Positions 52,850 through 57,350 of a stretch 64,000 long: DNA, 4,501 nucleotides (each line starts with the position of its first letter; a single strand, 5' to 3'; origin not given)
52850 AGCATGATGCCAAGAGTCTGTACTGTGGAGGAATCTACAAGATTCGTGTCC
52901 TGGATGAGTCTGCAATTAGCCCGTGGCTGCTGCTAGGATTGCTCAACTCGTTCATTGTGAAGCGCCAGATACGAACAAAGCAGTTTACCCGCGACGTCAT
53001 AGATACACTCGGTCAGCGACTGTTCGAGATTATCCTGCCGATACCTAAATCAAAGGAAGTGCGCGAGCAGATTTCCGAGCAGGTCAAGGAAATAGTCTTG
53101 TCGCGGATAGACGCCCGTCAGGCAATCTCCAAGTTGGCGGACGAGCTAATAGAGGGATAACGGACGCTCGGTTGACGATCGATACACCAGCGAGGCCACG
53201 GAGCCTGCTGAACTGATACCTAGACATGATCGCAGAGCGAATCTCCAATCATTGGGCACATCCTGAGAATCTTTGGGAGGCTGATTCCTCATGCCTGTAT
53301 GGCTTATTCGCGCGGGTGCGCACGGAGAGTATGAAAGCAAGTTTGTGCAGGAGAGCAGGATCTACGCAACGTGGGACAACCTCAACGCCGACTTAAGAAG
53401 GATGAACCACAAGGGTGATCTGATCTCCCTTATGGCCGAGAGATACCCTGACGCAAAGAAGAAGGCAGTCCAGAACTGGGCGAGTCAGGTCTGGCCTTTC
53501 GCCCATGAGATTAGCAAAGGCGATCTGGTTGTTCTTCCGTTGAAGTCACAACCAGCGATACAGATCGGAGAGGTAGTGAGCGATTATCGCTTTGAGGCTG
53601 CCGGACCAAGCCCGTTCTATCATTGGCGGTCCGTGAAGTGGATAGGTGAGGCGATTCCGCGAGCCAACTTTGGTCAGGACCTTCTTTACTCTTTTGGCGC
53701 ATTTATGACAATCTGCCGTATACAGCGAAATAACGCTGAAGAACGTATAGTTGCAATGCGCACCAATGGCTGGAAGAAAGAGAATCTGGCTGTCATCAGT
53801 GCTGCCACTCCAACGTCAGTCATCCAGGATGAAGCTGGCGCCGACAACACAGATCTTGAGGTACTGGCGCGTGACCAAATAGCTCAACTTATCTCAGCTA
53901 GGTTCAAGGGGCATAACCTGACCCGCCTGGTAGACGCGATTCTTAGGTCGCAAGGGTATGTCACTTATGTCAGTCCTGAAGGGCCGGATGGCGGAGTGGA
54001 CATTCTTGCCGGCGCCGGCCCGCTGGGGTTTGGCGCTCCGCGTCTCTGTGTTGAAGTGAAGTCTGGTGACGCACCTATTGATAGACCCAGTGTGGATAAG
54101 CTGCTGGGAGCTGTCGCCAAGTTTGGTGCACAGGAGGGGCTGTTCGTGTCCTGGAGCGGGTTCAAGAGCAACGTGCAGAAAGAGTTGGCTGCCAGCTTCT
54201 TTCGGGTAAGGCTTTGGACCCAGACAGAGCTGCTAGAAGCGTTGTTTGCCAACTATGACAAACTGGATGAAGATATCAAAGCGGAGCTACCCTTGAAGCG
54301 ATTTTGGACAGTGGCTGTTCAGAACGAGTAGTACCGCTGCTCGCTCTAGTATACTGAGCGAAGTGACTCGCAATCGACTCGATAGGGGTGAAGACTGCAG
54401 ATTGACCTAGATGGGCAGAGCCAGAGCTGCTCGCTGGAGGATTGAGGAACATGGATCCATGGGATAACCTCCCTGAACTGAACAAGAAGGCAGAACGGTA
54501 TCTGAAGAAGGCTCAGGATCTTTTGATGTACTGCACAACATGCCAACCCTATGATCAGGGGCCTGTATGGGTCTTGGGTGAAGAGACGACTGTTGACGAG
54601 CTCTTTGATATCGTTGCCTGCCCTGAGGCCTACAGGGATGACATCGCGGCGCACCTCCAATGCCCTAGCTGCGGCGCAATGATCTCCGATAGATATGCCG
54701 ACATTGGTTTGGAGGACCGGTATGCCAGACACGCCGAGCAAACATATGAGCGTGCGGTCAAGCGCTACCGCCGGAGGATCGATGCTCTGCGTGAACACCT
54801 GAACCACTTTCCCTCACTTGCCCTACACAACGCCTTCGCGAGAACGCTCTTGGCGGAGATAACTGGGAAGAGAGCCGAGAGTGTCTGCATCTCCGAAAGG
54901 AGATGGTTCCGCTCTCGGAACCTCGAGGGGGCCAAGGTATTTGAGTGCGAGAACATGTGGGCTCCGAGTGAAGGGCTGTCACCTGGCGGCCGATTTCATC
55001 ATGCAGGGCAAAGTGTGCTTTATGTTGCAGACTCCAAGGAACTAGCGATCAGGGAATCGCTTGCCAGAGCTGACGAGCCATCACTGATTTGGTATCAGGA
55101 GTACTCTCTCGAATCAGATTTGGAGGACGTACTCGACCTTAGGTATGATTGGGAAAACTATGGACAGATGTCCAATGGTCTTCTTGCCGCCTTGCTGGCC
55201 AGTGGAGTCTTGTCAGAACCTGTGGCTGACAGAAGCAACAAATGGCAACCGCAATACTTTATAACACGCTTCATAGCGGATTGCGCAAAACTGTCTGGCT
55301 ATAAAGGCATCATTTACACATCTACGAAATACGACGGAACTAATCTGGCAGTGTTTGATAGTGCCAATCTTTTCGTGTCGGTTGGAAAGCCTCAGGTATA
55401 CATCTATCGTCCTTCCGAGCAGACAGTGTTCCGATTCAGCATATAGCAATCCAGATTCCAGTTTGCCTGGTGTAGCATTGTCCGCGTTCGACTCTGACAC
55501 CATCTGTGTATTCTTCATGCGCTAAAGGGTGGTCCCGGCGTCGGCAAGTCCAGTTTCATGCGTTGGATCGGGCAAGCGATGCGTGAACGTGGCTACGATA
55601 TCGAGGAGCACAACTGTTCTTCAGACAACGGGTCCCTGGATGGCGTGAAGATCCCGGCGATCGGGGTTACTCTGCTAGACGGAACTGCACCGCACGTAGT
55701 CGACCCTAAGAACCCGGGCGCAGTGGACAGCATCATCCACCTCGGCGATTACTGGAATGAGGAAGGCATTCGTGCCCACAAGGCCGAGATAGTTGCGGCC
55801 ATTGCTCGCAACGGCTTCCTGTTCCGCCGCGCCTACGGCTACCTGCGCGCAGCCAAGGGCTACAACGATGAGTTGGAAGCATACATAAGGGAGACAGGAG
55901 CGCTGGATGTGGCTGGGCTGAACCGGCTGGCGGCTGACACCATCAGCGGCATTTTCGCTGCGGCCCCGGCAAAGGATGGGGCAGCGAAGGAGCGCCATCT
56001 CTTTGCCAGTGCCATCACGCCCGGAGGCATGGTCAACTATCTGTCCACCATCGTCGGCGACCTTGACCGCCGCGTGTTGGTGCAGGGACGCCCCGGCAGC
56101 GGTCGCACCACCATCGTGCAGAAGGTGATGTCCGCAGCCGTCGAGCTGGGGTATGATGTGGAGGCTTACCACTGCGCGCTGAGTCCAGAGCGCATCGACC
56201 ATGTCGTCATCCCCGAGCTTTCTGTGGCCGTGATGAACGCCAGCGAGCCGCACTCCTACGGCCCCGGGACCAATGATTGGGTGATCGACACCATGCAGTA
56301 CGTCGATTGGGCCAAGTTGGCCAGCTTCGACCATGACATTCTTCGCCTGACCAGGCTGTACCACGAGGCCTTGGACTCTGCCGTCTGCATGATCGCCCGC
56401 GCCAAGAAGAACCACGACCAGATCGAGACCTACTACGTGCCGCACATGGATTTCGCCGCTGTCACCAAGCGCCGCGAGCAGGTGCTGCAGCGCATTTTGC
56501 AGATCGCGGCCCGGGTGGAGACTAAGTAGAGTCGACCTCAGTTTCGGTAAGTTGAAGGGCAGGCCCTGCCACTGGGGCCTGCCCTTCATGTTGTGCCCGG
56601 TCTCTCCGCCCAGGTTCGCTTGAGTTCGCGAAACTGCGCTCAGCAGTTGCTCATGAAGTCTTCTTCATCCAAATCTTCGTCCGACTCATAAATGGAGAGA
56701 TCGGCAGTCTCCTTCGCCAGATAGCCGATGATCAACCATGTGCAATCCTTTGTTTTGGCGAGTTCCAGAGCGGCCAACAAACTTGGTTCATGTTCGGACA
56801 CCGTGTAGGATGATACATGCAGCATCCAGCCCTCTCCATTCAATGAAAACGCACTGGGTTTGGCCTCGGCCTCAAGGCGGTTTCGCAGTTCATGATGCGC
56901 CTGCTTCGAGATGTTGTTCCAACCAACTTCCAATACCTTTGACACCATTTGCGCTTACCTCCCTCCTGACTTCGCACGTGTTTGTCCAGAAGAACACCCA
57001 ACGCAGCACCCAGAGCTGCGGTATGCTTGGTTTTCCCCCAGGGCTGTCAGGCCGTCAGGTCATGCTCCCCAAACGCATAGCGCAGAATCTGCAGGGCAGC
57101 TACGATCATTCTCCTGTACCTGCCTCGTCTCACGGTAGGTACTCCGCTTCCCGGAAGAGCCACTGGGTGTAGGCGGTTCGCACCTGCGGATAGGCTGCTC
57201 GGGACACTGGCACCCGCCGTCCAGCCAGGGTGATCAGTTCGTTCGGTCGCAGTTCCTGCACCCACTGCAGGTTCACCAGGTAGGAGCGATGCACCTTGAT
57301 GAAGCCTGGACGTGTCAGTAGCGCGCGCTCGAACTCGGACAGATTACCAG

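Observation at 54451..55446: RES-domain toxin-like protein with N-terminal zinc-ribbon extension and no Xre antitoxin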

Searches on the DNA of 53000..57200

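Call 78: search_rna_families(source=window, start=53000, end=57200, threshold=evalue, max_evalue=1)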
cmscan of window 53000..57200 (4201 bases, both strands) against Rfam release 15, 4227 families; matches with E-value up to 1: 0.
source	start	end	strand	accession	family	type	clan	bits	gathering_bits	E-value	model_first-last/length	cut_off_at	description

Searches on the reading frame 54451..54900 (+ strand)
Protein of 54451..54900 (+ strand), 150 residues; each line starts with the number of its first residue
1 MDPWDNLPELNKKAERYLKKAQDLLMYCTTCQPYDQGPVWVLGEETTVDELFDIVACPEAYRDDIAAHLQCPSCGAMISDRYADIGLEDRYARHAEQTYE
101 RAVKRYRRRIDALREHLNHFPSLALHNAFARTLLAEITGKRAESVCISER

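Call 53: predict_structure(alignment_id=A3)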
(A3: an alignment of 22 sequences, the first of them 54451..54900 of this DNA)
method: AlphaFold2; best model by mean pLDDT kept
length: 150 residues; sequences in the alignment: 22
mean_pLDDT: 87.7   pTM: 0.62
mean pLDDT of the five models: 87.7, 85.6, 84.9, 82.2, 82.2
residues with pLDDT >= 90: 92; 70-90: 48; 50-70: 9; < 50: 1
segments of 3 or more residues with pLDDT < 50: none
pLDDT, mean of each block of 10 residues (from residue 1): 78 96 93 69 89 96 95 91 89 83 91 95 93 88 71
secondary structure, 60 per line:
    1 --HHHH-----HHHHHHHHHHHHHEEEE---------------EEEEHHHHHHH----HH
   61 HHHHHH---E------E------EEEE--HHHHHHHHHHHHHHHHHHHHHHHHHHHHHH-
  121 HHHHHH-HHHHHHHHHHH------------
elements in order: H3-6 H12-24 E25-28 E44-47 H48-54 H59-66 E84-87 H90-119 H121-126 H128-138

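Call 75: search_protein_representatives(alignment_id=A3)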
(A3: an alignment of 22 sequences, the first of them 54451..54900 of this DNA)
Query: 22 sequences, 150 profile positions. Proteins with E-value up to 0.001 (for the whole library): 230; up to 1e-10: 140; up to 1e-30: 41. The best 150 are listed.
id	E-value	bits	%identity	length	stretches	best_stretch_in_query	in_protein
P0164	2.8e-55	202.7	-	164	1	1-136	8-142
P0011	1.4e-54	200.3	-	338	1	1-149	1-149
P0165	2.4e-50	186.7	-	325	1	3-149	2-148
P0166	6.1e-47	175.6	-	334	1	7-149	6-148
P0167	6.9e-47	175.4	-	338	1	1-148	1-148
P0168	3.6e-46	173.1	-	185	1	8-149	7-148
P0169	7.1e-44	165.6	-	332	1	4-149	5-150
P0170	5.0e-40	153.1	-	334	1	4-148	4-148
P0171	1.9e-39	151.2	-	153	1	1-148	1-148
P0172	7.9e-39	149.2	-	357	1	9-149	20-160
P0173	1.1e-38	148.8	-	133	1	1-103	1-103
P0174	2.2e-38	147.8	-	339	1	14-142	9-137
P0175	5.7e-38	146.5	-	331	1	4-148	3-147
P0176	5.8e-38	146.4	-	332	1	13-139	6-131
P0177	1.4e-37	145.2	-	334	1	7-149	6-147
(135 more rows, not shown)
